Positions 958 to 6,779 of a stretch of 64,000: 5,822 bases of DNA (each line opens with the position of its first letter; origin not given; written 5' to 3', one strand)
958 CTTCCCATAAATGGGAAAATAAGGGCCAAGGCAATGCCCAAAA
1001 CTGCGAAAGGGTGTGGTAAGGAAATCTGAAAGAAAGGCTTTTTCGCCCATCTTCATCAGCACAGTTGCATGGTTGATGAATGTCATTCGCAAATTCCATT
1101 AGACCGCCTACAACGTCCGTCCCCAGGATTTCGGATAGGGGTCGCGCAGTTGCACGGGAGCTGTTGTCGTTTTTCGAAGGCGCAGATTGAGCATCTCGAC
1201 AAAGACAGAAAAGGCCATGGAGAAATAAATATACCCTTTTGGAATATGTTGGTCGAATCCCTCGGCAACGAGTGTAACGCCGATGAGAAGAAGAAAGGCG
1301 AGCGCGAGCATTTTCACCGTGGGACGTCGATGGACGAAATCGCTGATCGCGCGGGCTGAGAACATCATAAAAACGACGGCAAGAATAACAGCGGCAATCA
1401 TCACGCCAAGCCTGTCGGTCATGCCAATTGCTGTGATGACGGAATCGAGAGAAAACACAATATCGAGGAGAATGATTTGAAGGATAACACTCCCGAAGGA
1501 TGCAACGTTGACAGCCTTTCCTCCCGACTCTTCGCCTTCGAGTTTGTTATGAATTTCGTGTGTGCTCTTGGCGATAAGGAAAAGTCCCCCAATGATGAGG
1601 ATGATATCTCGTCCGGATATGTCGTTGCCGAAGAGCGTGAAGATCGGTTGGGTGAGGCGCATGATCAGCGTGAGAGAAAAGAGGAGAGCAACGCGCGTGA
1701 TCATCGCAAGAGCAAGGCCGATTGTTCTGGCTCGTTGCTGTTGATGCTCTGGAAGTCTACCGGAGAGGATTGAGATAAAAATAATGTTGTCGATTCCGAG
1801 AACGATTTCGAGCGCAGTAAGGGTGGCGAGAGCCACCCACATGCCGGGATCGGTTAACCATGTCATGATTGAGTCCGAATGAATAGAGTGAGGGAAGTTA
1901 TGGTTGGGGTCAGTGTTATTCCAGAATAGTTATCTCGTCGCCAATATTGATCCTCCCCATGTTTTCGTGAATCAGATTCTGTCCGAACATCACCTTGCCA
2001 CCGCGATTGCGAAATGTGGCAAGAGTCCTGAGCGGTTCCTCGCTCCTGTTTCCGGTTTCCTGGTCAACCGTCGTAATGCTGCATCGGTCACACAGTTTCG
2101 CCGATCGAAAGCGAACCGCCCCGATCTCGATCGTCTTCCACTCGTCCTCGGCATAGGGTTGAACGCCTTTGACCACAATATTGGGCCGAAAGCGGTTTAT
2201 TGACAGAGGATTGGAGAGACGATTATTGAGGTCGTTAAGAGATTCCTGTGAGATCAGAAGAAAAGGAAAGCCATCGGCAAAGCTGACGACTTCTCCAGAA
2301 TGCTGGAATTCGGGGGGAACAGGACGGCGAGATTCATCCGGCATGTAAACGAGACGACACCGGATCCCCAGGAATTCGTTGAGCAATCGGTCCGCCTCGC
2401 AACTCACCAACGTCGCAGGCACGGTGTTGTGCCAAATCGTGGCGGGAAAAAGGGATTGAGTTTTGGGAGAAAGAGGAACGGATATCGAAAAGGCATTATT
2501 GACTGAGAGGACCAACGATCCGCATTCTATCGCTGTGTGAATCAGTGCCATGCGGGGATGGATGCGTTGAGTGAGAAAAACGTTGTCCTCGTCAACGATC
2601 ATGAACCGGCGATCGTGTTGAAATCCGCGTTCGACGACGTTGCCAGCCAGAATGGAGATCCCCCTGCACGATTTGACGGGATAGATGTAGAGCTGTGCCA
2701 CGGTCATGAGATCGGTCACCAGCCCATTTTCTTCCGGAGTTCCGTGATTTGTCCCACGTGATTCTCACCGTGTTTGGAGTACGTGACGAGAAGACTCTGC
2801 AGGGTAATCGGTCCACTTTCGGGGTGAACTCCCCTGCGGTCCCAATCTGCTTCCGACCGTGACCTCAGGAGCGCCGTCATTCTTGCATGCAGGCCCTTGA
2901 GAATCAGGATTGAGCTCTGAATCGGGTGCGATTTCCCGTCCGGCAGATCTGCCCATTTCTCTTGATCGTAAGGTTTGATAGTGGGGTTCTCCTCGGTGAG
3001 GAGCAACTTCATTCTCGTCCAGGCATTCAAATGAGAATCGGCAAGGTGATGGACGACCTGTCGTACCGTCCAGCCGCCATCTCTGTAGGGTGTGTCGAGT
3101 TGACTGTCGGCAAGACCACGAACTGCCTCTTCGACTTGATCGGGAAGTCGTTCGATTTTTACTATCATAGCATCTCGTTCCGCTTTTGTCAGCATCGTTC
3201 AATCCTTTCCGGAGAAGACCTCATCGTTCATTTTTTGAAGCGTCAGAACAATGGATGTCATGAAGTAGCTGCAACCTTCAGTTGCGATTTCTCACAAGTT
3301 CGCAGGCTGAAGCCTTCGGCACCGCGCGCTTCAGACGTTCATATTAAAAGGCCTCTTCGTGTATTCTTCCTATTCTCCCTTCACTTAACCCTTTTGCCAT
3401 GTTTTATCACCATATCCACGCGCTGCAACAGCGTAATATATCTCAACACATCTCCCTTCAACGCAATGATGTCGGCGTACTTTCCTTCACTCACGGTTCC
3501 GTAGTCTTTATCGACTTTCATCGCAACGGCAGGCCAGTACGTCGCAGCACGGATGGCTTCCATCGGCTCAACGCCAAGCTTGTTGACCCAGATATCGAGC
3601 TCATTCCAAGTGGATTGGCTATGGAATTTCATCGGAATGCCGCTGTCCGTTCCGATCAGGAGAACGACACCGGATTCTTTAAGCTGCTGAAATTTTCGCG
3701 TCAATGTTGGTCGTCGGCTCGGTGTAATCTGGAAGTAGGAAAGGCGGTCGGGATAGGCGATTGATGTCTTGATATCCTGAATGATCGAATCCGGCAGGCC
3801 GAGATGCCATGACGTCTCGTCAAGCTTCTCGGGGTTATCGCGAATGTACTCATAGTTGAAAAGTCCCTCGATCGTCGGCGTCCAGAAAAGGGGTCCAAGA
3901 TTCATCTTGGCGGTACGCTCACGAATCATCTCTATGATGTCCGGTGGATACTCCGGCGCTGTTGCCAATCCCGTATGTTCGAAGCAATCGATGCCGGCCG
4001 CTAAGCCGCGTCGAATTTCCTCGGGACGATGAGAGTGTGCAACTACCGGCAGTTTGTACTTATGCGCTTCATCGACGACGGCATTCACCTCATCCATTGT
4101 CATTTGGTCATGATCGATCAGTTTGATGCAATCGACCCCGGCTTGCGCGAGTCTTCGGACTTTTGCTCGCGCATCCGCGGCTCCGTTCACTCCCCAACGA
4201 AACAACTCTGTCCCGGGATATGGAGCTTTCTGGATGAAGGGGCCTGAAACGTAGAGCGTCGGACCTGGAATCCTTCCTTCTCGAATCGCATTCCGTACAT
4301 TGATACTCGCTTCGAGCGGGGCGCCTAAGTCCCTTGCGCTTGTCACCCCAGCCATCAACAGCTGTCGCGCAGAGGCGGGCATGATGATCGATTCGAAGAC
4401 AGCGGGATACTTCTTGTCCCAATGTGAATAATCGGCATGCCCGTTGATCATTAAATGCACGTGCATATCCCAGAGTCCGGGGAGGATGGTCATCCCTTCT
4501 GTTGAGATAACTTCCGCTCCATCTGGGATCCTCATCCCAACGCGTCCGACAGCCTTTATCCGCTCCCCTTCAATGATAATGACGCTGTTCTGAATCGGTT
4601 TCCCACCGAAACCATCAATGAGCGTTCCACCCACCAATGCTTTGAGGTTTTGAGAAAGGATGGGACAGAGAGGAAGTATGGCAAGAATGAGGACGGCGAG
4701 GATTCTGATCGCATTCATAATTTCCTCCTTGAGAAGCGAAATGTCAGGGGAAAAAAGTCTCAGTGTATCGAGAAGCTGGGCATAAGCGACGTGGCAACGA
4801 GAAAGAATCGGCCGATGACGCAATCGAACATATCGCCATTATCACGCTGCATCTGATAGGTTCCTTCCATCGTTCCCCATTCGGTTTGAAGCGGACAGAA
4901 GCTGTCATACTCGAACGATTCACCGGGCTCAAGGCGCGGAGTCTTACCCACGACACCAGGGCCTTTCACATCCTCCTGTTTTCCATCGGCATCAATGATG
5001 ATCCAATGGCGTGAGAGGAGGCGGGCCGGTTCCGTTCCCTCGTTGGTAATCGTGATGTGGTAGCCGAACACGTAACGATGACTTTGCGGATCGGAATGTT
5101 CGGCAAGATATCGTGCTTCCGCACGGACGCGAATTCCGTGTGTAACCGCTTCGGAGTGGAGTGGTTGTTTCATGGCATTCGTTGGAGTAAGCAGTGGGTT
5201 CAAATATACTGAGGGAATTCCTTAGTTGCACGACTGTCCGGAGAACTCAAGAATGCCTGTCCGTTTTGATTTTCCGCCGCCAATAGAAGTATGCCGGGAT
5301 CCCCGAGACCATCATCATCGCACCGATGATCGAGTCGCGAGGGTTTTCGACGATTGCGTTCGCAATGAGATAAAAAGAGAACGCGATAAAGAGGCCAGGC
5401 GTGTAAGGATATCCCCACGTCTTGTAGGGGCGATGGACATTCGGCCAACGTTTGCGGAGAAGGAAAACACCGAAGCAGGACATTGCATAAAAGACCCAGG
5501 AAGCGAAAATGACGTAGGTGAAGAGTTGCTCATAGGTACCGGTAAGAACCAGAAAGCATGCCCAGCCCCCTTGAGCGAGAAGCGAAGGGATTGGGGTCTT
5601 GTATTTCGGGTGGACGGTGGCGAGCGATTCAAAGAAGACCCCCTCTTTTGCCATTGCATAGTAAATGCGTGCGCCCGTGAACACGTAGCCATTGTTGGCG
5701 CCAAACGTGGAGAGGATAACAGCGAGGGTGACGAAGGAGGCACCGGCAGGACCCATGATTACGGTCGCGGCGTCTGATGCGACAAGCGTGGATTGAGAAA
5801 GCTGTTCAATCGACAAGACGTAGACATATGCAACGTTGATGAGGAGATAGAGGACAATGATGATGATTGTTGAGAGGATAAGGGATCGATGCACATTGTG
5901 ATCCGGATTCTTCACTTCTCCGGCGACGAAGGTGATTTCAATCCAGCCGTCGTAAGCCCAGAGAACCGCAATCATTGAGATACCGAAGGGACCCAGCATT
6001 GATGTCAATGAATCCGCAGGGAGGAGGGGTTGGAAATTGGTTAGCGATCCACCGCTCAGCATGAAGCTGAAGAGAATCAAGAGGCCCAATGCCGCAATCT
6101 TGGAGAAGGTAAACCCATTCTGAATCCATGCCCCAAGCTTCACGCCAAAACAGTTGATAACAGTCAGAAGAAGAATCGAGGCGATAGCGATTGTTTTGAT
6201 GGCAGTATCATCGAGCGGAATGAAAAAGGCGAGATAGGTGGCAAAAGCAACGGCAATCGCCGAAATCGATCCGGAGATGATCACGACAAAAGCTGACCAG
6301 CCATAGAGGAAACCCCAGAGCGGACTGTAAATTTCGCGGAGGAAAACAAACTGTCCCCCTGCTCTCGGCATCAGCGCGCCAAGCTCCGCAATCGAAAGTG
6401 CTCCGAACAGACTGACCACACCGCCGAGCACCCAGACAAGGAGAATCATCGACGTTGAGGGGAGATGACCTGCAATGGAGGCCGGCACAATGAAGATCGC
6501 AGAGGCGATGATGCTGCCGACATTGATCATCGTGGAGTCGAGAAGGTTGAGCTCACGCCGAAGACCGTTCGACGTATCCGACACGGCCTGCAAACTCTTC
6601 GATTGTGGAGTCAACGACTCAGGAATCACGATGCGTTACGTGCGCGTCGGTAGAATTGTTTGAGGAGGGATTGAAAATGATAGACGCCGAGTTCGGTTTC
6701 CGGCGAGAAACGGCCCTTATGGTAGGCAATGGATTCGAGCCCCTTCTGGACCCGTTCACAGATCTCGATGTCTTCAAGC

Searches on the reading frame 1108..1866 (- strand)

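Call 63: search_protein_families(library=pfam, proteins=[window:1108-1866:-], max_evalue=0.00001)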
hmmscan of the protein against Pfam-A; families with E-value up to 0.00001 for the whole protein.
window:1108-1866:- (252 aa): 1 family
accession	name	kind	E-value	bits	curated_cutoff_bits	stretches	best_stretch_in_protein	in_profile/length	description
PF03741.22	TerC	-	1.7e-47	161.9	27.8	1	15-202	2-177/178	Integral membrane protein TerC family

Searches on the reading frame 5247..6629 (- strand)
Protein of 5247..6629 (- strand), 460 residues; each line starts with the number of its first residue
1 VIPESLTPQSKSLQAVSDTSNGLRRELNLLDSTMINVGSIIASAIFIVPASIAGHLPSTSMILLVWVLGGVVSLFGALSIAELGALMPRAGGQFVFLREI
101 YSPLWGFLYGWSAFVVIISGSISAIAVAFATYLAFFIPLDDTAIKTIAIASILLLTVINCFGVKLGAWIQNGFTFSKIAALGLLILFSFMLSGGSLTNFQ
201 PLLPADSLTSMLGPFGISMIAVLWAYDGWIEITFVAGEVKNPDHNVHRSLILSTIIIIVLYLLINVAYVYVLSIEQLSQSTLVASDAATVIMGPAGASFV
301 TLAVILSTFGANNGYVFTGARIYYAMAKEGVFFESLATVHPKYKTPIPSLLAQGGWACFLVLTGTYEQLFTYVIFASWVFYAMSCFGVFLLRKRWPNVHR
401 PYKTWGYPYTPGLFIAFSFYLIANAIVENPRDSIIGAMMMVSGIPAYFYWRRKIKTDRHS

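Call 63: search_protein_families(library=pfam, proteins=[window:5247-6629:-], max_evalue=0.00001)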
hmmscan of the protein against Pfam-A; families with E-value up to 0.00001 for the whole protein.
window:5247-6629:- (460 aa): 2 families
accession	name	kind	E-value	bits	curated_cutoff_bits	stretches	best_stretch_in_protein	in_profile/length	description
PF13520.12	AA_permease_2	-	1e-56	193.1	27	1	27-441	1-419/427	Amino acid permease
PF00324.27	AA_permease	-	1.3e-34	120.2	24.6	1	32-428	2-424/470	Amino acid permease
